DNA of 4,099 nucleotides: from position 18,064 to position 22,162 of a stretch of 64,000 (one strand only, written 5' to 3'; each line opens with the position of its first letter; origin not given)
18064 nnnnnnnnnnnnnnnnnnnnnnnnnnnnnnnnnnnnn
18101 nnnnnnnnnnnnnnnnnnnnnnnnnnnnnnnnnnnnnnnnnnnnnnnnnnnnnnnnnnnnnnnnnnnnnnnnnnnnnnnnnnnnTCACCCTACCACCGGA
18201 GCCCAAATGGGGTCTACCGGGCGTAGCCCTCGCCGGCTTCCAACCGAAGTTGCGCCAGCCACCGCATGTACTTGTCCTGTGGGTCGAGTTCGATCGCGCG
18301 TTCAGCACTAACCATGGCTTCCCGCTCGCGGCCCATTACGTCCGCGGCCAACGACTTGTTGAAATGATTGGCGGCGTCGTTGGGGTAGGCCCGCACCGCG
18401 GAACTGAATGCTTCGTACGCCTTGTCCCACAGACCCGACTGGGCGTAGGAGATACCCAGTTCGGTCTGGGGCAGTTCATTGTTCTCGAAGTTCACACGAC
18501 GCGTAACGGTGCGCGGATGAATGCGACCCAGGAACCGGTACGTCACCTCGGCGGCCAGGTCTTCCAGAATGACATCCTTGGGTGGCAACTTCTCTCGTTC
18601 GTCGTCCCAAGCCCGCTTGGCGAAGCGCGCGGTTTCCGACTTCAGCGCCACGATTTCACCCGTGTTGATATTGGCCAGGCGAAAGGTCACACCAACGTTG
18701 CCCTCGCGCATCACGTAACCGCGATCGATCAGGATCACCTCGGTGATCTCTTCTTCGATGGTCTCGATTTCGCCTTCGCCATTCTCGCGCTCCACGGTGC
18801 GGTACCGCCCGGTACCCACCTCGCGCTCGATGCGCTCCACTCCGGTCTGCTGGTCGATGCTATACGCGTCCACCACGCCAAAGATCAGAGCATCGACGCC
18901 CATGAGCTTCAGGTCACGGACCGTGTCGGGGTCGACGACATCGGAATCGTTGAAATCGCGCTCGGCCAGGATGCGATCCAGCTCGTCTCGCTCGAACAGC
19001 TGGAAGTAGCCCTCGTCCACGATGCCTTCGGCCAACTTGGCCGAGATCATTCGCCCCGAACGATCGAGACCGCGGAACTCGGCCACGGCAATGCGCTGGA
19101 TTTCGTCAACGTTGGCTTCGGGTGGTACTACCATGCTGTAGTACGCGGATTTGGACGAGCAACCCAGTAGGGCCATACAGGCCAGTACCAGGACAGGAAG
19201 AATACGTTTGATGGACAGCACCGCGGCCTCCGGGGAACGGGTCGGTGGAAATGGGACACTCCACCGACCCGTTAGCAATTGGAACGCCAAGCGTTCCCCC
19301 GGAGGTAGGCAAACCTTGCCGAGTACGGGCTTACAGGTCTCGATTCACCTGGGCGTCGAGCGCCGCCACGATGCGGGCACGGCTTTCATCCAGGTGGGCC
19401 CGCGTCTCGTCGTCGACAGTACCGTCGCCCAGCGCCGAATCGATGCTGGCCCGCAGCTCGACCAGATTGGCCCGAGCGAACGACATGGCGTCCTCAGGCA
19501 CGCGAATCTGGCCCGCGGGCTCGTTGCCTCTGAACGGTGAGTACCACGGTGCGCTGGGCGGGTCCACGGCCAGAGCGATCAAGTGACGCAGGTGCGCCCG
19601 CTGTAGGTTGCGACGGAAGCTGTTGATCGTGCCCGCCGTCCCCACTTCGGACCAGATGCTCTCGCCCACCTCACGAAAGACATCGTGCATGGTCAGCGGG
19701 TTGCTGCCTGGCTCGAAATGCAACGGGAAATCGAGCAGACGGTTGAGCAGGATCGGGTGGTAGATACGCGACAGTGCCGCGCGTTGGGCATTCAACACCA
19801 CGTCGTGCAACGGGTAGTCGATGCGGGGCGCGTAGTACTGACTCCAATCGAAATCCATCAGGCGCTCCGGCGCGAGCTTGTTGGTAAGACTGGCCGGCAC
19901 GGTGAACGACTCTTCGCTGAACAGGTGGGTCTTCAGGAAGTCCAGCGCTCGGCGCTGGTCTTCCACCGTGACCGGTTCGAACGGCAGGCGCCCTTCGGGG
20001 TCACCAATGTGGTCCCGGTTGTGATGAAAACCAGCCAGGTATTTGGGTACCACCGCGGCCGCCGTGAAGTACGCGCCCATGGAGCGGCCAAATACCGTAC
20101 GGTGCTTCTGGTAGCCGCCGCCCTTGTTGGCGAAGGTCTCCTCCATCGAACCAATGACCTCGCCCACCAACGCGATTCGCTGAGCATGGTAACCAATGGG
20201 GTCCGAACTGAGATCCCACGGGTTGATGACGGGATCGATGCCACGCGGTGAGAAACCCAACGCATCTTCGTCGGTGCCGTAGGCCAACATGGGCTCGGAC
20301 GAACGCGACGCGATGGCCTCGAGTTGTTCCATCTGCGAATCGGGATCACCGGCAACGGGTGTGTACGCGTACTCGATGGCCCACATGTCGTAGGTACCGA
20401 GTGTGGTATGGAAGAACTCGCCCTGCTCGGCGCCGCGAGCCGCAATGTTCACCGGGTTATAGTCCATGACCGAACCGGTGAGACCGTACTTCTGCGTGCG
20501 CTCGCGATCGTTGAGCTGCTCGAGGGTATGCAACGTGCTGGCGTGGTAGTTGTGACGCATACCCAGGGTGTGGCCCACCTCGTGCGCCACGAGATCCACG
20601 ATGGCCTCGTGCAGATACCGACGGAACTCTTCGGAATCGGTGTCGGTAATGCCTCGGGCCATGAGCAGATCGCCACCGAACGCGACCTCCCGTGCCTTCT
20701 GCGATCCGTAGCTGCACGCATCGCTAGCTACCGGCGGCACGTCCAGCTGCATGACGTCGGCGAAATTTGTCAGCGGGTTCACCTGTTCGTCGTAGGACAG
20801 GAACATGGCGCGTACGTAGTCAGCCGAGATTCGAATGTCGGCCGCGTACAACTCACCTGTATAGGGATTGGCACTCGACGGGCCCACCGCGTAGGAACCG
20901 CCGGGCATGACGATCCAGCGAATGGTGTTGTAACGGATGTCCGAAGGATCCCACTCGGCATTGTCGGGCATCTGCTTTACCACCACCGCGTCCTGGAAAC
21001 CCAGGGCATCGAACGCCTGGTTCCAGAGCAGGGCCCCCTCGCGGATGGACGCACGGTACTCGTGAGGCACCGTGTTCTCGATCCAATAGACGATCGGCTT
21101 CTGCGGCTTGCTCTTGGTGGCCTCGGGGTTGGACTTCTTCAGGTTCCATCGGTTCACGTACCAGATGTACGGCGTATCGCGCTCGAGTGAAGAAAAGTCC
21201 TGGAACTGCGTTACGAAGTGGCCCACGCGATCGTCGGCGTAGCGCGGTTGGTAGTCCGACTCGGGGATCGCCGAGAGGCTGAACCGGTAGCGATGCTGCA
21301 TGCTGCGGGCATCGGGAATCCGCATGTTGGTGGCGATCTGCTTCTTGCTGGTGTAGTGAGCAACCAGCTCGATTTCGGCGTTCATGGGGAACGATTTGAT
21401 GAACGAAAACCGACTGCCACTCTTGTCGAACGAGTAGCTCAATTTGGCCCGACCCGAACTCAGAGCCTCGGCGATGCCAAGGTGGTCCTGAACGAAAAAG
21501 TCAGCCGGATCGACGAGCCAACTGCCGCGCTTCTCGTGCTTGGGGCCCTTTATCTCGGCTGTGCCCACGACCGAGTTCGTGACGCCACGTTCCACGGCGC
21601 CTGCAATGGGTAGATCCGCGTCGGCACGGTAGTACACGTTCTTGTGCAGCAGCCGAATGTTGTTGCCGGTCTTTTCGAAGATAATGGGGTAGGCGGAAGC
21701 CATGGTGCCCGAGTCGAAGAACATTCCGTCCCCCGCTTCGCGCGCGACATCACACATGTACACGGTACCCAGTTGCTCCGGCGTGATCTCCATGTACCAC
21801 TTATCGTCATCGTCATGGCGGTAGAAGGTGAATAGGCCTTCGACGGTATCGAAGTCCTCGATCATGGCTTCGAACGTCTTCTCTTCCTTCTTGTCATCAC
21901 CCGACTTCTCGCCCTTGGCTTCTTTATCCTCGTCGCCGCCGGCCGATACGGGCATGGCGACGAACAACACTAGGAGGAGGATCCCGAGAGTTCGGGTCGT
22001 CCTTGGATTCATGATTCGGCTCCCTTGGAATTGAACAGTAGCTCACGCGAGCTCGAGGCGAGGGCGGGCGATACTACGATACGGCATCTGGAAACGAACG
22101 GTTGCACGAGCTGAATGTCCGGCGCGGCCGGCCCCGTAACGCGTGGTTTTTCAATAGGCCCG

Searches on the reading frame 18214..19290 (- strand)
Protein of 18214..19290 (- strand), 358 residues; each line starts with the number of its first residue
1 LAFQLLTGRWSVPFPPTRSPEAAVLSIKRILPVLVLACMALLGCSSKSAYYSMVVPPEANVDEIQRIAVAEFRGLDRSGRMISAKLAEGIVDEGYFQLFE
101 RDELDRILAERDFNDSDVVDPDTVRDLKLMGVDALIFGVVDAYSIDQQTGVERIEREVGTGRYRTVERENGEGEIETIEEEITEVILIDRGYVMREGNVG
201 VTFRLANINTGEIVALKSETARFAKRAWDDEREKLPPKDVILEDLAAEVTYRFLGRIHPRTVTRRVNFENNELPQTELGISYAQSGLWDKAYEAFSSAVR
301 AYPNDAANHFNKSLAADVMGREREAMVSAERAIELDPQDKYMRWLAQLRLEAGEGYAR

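Call 31: search_protein_families(library=pfam, proteins=[window:18214-19290:-], max_evalue=0.0001)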
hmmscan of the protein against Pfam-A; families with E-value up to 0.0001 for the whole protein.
window:18214-19290:- (358 aa): 4 families
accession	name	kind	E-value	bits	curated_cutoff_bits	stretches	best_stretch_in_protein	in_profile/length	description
PF03783.19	CsgG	-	3.3e-09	36.8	20.8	1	79-221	37-150/210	Curli production assembly/transport component CsgG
PF07719.23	TPR_2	-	8.3e-08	32.2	27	0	277-305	6-34/34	Tetratricopeptide repeat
PF00515.34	TPR_1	-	7.8e-06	25.9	27.8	0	277-305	6-34/34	Tetratricopeptide repeat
PF13428.12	TPR_14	-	3.7e-05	24.4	23.5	0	277-309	6-38/44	Tetratricopeptide repeat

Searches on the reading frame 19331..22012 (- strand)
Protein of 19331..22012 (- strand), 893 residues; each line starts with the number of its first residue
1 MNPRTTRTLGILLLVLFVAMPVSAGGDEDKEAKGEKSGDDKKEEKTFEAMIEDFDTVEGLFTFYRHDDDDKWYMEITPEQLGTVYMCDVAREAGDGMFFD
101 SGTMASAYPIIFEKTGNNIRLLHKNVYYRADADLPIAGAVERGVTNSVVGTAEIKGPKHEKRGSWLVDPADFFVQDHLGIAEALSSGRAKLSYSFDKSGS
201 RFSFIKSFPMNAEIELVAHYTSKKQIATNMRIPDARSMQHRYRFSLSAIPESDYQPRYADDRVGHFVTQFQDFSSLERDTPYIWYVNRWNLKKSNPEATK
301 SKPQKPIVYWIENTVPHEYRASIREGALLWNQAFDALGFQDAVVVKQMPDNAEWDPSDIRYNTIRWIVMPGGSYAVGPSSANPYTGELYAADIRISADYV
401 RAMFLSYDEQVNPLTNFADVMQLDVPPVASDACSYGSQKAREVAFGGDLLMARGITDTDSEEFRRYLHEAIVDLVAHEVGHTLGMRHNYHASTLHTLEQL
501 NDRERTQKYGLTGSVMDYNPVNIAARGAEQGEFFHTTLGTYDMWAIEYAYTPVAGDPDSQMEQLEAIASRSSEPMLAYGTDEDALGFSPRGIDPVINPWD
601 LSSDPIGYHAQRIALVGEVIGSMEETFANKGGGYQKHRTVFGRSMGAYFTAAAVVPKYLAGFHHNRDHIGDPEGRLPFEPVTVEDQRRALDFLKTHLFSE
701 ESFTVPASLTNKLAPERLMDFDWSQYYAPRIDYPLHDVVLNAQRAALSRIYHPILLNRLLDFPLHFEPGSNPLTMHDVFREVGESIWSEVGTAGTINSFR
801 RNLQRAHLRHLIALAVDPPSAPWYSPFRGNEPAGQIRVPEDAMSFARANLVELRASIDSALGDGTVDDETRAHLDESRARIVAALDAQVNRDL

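Call 32: search_protein_families(library=pfam, proteins=[window:19331-22012:-], max_evalue=0.0001)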
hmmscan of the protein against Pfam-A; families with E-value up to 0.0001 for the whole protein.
window:19331-22012:- (893 aa): 3 families
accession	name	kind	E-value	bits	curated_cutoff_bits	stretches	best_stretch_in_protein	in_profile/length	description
PF16313.11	DUF4953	-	2.1e-75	254.3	24.2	1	464-791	6-314/316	Met-zincin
PF17148.9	DUF5117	-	1.3e-29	103.8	27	1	105-293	4-188/189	Domain of unknown function (DUF5117)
PF17162.9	DUF5118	-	2.1e-05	24.6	27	1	45-86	2-42/50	Domain of unknown function (DUF5118)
